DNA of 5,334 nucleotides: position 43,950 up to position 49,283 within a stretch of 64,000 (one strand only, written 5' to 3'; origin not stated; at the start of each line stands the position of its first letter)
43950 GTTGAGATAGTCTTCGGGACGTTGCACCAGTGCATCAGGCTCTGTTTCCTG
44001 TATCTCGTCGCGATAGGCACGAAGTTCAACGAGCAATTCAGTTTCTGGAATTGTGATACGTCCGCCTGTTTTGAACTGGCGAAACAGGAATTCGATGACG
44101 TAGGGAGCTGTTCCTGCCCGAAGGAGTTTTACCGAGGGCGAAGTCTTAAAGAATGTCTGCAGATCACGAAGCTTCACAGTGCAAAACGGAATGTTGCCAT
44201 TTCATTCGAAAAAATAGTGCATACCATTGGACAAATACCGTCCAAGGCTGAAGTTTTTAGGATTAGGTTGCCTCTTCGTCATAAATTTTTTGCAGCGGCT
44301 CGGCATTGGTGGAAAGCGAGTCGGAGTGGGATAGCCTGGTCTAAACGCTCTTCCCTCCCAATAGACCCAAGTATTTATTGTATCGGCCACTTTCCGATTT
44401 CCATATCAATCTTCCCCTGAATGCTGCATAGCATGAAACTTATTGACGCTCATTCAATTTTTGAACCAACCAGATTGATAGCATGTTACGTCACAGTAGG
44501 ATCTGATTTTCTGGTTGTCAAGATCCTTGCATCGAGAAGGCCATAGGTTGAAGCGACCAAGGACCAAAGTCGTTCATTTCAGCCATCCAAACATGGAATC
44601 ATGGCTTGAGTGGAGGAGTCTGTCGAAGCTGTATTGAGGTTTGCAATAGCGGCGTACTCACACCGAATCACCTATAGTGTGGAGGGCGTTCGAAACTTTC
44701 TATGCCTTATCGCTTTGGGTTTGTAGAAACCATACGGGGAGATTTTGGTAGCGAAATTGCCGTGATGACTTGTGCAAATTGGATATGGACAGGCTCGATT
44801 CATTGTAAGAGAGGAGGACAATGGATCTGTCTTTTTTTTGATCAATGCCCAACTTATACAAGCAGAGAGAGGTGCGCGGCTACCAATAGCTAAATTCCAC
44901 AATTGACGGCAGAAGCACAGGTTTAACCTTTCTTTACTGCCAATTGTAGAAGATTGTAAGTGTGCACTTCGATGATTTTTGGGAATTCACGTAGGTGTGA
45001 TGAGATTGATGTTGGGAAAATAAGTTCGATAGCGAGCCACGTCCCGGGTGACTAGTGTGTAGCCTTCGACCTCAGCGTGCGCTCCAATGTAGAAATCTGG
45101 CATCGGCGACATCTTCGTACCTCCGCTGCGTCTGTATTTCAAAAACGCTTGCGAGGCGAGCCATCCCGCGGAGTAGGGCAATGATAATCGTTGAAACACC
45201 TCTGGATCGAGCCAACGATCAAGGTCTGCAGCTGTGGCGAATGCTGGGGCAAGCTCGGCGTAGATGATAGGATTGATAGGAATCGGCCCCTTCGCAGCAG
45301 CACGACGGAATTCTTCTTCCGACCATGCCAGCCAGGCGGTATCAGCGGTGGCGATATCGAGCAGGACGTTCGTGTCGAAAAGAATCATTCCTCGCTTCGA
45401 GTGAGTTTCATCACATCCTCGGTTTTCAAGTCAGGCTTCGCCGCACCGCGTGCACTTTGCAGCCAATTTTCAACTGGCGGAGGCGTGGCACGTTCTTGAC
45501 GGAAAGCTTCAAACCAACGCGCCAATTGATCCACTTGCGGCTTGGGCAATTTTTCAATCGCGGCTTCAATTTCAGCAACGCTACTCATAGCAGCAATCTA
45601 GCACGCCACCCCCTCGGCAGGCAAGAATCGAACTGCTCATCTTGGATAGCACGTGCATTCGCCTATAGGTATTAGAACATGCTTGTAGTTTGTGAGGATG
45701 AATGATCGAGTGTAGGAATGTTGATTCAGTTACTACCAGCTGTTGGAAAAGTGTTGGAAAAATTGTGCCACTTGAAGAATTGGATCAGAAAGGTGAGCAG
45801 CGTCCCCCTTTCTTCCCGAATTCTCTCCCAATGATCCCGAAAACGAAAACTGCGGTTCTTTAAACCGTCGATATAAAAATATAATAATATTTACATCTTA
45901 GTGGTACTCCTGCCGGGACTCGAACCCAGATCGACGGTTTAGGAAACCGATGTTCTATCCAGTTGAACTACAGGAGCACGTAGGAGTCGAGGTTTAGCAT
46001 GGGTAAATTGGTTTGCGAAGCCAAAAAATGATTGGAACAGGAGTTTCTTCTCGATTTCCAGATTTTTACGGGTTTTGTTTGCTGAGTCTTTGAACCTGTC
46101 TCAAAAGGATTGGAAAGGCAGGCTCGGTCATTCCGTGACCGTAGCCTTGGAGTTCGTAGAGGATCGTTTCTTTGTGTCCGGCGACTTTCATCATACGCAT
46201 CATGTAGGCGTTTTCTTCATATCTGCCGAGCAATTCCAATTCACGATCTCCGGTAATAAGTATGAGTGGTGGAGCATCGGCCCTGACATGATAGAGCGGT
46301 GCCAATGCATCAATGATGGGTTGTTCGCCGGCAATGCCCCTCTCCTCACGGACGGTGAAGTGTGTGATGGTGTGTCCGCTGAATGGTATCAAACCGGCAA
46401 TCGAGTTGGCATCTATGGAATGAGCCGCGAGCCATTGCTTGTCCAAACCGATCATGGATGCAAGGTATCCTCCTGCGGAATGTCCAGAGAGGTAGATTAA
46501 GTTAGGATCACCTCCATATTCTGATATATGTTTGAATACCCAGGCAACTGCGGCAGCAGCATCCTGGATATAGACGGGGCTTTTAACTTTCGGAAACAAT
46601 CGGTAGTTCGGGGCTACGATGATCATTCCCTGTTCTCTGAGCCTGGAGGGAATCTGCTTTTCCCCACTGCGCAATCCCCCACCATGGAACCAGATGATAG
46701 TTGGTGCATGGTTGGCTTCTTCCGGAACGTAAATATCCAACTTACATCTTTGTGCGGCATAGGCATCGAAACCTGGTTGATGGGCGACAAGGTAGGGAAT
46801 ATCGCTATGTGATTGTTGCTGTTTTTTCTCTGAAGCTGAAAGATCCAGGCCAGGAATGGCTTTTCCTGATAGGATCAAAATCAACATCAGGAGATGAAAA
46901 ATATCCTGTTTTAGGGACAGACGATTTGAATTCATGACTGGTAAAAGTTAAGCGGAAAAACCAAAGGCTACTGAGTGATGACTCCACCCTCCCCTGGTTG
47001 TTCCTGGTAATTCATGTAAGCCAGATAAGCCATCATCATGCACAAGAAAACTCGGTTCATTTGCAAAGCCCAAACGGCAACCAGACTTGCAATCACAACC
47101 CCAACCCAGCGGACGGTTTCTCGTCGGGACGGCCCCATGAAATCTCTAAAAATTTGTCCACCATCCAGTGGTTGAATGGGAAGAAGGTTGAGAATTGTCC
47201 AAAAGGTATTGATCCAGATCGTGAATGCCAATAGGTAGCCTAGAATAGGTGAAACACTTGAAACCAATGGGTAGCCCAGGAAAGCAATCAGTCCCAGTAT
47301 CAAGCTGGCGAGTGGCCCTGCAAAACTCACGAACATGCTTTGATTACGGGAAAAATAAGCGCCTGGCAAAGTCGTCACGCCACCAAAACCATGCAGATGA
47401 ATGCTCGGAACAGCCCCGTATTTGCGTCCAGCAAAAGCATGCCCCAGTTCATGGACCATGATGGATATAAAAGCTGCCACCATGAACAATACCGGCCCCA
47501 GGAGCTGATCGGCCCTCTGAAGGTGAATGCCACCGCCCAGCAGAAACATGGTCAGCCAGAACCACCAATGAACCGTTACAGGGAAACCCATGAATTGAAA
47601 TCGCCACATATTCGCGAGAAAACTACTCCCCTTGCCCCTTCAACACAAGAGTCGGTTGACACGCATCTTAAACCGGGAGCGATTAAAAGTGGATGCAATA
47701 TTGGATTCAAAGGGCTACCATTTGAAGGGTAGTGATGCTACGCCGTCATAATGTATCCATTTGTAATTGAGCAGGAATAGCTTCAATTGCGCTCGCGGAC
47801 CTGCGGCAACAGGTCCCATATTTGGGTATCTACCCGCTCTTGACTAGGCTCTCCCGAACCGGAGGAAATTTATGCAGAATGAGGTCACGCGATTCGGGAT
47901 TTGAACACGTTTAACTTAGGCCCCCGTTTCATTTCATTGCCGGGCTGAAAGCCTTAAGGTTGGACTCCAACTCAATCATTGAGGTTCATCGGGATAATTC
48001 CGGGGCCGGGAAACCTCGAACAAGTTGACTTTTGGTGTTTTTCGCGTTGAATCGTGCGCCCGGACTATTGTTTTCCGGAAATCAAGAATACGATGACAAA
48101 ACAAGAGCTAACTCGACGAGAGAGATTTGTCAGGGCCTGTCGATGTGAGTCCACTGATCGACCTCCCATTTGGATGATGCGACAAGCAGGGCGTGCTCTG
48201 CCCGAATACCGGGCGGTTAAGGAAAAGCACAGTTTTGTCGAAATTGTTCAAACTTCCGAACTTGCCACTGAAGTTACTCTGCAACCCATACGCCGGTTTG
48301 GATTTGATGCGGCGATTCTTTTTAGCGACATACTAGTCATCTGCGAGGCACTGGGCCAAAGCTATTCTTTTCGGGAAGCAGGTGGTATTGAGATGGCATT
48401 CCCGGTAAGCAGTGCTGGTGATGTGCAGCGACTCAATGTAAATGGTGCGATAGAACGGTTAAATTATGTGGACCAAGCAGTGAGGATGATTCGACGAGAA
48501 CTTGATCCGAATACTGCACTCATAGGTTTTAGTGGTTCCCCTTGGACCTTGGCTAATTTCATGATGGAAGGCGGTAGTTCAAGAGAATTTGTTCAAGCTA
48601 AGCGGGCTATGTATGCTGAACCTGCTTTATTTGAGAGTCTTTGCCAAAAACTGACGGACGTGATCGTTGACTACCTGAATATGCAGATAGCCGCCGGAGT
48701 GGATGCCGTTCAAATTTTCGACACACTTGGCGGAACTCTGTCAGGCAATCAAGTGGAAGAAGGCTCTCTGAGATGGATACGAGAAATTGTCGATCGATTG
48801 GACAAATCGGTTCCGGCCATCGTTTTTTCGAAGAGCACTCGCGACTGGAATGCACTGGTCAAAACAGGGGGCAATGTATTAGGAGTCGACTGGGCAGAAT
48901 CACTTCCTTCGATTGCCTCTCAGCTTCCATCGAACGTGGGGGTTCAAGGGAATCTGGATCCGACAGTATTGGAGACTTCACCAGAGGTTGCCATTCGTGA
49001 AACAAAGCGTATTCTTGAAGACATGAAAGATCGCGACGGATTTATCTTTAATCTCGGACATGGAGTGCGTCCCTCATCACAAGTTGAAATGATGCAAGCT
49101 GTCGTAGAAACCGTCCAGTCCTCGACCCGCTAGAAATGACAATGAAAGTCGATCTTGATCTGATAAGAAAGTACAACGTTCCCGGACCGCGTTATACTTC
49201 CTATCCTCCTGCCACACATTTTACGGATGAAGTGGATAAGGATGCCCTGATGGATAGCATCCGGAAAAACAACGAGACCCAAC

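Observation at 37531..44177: Four-gene SMC-like ATPase plus Toprim operon: a type I Wadjet (jetABCD) anti-plasmid system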

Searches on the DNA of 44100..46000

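Call 48: search_rna_families(source=window, start=44100, end=46000, threshold=evalue, max_evalue=1)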
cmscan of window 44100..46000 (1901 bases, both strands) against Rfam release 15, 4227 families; matches with E-value up to 1: 1.
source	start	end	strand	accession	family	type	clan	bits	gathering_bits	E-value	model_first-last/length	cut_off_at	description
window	45905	45977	-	RF00005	tRNA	Gene; tRNA;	CL00001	61.7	29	1.7e-12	1-71/71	no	tRNA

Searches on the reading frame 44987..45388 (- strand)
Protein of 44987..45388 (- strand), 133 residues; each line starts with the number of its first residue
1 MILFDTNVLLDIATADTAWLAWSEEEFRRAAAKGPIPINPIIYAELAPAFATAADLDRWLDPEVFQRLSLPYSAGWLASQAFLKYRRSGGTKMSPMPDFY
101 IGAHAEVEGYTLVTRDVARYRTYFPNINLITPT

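Call 15: search_protein_families(library=pfam, proteins=[window:44987-45388:-], max_evalue=0.001)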
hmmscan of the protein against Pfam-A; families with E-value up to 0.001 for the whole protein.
window:44987-45388:- (133 aa): 1 family
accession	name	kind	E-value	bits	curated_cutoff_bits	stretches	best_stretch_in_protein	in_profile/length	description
PF01850.27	PIN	-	3.2e-06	28.2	23.6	1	2-121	1-116/120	PIN domain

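Call 32: search_protein_families(library=padloc, proteins=[window:44987-45388:-], max_evalue=0.01)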
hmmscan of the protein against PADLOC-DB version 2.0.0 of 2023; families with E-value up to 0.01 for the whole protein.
window:44987-45388:- (133 aa): 0 families

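Call 71: search_protein_families(library=ncbifam, proteins=[window:44990-45388:-], max_evalue=0.01)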
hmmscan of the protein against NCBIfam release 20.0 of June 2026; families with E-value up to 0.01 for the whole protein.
window:44990-45388:- (133 aa): 1 family
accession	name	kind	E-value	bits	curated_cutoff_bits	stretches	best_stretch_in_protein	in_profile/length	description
NF047959.1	TA_toxin_VapC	equivalog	0.0015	18.7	80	1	2-116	1-113/125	type II toxin-antitoxin system VapC family toxin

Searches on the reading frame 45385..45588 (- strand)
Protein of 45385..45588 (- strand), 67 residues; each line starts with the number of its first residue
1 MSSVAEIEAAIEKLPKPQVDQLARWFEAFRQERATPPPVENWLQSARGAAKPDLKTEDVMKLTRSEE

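Call 15: search_protein_families(library=pfam, proteins=[window:45385-45588:-], max_evalue=0.001)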
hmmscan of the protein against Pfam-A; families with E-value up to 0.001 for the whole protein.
window:45385-45588:- (67 aa): 0 families

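Call 32: search_protein_families(library=padloc, proteins=[window:45385-45588:-], max_evalue=0.01)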
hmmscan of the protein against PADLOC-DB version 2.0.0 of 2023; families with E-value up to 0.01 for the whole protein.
window:45385-45588:- (67 aa): 0 families

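Call 71: search_protein_families(library=ncbifam, proteins=[window:45388-45588:-], max_evalue=0.01)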
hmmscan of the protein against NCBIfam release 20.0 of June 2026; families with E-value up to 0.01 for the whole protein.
window:45388-45588:- (67 aa): 0 families

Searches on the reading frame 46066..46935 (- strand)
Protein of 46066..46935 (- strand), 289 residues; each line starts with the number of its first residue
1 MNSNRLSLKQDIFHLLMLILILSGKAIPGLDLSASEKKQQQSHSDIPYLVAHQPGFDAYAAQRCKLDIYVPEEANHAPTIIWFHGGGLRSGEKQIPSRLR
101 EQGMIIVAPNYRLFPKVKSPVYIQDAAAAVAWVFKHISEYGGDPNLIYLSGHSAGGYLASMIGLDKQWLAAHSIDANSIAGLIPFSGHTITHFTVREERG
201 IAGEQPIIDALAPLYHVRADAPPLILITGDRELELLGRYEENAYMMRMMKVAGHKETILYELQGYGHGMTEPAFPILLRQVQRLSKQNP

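Call 15: search_protein_families(library=pfam, proteins=[window:46066-46935:-], max_evalue=0.001)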
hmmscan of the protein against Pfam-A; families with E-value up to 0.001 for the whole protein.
window:46066-46935:- (289 aa): 5 families
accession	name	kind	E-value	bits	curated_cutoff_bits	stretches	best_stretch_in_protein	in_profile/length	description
PF20434.5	BD-FAE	-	2.4e-26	93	26.8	1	66-230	1-198/215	BD-FAE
PF00135.34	COesterase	-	9.2e-18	64.9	27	1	66-198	88-229/515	Carboxylesterase family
PF07859.19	Abhydrolase_3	-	4.4e-17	63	25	1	80-167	1-90/210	alpha/beta hydrolase fold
PF07224.18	Chlorophyllase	-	1.2e-06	28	26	1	66-189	31-157/301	Chlorophyllase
PF00326.27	Peptidase_S9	-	7.7e-06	26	22.6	1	130-273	49-193/213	Prolyl oligopeptidase family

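Call 25: find_related_loci(query=window:46066-46935:-, collection=genome_contigs, flank=10000)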
Query window:46066-46935:- (289 aa) in genome_contigs; peptide patterns used: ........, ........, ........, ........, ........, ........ (x = any residue, [..] = any of these).
330 stretches matched a pattern; 237 encode a relative of the query (tblastn E <= 1e-3); the best 80 are kept; 80 distinct loci.
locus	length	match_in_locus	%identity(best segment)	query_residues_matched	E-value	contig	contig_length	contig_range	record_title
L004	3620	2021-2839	75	10-288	2e-146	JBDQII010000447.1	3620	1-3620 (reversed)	MAG: Verrucomicrobiota bacterium isolate SFB_27D_18OOND_coas_83 k141_3367723_length_3620_cov_193.0000, whole genome shot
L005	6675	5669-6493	70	8-288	7e-135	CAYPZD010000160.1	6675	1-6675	MAG TPA_asm: uncultured Verrucomicrobiota bacterium isolate SRP134809_co1_472 genome assembly, contig: NODE_23255_length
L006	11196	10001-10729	77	44-286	5e-134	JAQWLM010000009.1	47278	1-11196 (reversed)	MAG: Verrucomicrobiota bacterium isolate cluster2_bin.127 k141_3469514, whole genome shotgun sequence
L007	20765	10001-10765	73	33-287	4e-130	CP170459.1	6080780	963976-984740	MAG: Verrucomicrobiota bacterium isolate tig00002468 chromosome, complete genome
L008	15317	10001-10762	69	35-288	5e-121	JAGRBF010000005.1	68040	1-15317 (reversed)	MAG: Calditrichaeota bacterium isolate HKST-UBA06 2012-05-30_1_(paired)_contig_1954, whole genome shotgun sequence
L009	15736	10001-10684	75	57-284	2e-120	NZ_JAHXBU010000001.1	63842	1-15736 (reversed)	Cesiribacter sp. SM1 Scaffold26, whole genome shotgun sequence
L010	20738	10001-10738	70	41-286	4e-122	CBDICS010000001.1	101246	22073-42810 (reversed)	MAG: Saprospiraceae bacterium isolate a23b7677-c5c3-4575-ba98-54ad289a6580 genome assembly, contig: contig_1, whole geno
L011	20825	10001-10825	61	1-284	2e-119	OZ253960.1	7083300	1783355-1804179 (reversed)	MAG: Cyclobacteriaceae bacterium isolate bb2bfe0c-cfc4-460e-854a-4160f6aae4b6 genome assembly, chromosome: 1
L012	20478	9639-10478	61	4-288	1e-119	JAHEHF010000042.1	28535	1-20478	MAG: Flavobacteriaceae bacterium isolate Ww436 NODE_1980_length_28535_cov_6.507813, whole genome shotgun sequence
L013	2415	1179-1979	66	15-286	2e-125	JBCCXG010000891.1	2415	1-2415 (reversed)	MAG: Bacteroidota bacterium isolate P01_F01_bin.12 k141_2177845_length_2415_cov_9.0000, whole genome shotgun sequence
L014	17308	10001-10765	67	35-289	2e-119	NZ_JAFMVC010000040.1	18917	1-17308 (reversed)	Carboxylicivirga sp. A043 40_length=18918, whole genome shotgun sequence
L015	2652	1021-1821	64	15-288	4e-124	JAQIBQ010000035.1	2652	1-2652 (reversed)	MAG: Prolixibacteraceae bacterium isolate GH42 k119_347660, whole genome shotgun sequence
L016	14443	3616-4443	61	4-288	2e-118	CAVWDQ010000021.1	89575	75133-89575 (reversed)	MAG: uncultured Bacteroidales bacterium isolate MFD03804.bin.2.147 genome assembly, contig: contig_33306, whole genome s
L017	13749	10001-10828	61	4-288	3e-118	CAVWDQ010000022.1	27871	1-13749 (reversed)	MAG: uncultured Bacteroidales bacterium isolate MFD03804.bin.2.147 genome assembly, contig: contig_33307, whole genome s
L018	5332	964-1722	67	35-287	2e-118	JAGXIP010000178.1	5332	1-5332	MAG: Saccharicrinis sp. isolate LH_M89 k141_893037, whole genome shotgun sequence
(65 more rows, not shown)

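Call 31: search_protein_families(library=pfam, proteins=[L007:10973-11260:-, L007:11257-12756:-, L007:12986-13390:-, L007:13403-15397:+], max_evalue=0.01)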
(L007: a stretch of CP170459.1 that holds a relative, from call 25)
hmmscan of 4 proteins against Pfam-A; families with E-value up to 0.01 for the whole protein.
L007:10973-11260:- (95 aa): 1 family
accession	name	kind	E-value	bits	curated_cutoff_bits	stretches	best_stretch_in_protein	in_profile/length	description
PF01695.23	IstB_IS21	-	7.1e-08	32.7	24.1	1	13-71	2-60/238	IstB-like ATP binding protein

L007:11257-12756:- (499 aa): 2 families
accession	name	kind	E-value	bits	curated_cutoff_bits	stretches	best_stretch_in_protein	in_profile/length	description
PF22483.2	Mu-transpos_C_2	-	8.1e-15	54.7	27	1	301-371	1-71/73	Mu transposase, C-terminal domain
PF00665.32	rve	-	2.6e-07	31.3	32.6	1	124-232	3-100/102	Integrase core domain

L007:12986-13390:- (134 aa): 0 families

L007:13403-15397:+ (664 aa): 5 families
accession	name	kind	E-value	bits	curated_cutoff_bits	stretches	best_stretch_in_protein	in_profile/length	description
PF00072.30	Response_reg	-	2.7e-37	127.8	30.2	2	547-658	1-110/111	Response regulator receiver domain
PF02518.31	HATPase_c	-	1.1e-13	52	26.4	1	404-522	4-109/111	Histidine kinase-, DNA gyrase B-, and HSP90-like ATPase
PF13188.13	PAS_8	-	1.6e-05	25.1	21.8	1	168-220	2-51/65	PAS domain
PF00989.32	PAS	-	0.002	18.6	22.6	1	169-219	3-53/113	PAS fold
PF13426.13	PAS_9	-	0.0067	17.1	27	0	177-245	1-72/103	PAS domain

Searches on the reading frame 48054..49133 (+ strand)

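Call 15: search_protein_families(library=pfam, proteins=[window:48054-49133:+], max_evalue=0.001)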
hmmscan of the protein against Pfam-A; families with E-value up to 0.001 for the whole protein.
window:48054-49133:+ (359 aa): 1 family
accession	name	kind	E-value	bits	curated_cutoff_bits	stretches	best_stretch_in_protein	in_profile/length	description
PF01208.23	URO-D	-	1.6e-112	376.4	23.9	1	20-355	1-344/346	Uroporphyrinogen decarboxylase (URO-D)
